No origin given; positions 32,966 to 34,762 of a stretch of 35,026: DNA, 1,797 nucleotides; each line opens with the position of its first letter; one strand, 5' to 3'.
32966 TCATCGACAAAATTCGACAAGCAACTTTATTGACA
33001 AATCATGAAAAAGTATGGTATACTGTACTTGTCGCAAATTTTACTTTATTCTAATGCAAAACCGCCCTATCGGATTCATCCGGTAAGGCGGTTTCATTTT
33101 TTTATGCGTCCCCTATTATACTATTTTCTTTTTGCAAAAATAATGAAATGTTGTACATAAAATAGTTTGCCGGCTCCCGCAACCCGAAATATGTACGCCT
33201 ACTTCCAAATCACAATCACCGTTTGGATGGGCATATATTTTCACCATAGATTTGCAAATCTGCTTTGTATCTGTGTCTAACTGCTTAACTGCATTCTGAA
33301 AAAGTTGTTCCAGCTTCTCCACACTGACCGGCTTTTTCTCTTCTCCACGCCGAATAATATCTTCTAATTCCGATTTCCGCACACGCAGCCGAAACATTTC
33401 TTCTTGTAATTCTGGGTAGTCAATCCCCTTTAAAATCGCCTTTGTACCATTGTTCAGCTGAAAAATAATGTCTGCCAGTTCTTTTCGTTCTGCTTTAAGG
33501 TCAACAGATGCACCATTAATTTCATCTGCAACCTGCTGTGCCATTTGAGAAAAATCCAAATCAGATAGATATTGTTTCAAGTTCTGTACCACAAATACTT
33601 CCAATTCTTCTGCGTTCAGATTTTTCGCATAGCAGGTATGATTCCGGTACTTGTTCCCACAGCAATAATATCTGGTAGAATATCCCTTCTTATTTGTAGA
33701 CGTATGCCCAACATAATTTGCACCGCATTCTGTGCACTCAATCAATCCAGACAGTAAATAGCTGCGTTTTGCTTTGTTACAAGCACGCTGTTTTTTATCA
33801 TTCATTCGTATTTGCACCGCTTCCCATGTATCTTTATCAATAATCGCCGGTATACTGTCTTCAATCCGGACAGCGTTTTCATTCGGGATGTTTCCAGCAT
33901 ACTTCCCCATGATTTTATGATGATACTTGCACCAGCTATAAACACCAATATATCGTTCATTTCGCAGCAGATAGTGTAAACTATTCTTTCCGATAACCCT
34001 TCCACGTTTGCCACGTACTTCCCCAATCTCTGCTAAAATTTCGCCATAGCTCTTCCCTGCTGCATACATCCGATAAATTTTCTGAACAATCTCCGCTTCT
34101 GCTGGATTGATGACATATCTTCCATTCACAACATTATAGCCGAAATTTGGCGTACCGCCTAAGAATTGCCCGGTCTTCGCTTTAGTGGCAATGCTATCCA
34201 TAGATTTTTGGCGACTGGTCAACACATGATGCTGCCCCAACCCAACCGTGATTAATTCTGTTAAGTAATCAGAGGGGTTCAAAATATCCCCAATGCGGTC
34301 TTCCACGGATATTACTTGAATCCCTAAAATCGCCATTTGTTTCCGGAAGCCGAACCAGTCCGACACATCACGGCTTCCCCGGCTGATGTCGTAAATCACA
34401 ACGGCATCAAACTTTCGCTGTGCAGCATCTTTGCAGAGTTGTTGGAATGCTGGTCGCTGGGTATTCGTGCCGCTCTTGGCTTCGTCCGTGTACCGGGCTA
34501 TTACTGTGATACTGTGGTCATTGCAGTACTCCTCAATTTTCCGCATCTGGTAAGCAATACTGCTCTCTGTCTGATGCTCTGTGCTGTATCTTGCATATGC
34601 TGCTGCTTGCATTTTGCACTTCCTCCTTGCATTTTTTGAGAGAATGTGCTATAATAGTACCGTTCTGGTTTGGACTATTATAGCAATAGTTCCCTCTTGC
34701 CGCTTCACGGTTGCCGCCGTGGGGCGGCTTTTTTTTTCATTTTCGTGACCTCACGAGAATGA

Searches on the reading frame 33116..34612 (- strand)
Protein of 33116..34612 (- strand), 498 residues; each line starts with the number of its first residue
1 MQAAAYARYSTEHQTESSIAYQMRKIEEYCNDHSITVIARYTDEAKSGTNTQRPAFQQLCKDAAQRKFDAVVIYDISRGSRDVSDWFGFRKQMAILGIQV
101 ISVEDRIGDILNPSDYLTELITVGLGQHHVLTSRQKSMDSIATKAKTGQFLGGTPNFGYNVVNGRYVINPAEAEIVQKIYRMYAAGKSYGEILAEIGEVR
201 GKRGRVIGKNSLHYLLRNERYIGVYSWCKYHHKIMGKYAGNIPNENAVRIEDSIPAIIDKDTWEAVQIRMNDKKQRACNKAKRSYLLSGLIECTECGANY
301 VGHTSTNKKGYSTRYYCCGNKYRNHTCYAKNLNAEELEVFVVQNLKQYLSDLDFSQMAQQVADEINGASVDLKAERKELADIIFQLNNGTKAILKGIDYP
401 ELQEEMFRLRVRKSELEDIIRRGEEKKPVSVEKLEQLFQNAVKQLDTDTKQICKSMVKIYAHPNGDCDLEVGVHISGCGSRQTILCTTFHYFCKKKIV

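Call 79: search_protein_families(library=pfam, proteins=[window:33116-34612:-], max_evalue=0.01)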
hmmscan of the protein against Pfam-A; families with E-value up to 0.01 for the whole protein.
window:33116-34612:- (498 aa): 3 families
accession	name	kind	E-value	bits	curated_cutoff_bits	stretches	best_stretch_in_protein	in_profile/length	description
PF00239.26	Resolvase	-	2.8e-25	89.6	23.3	1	3-149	1-144/145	Resolvase, N terminal domain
PF07508.19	Recombinase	-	3.4e-19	69.4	21.1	1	170-271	1-100/102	Recombinase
PF13408.12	Zn_ribbon_recom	-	8.1e-15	55.4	25.3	1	286-345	1-57/58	Recombinase zinc beta ribbon domain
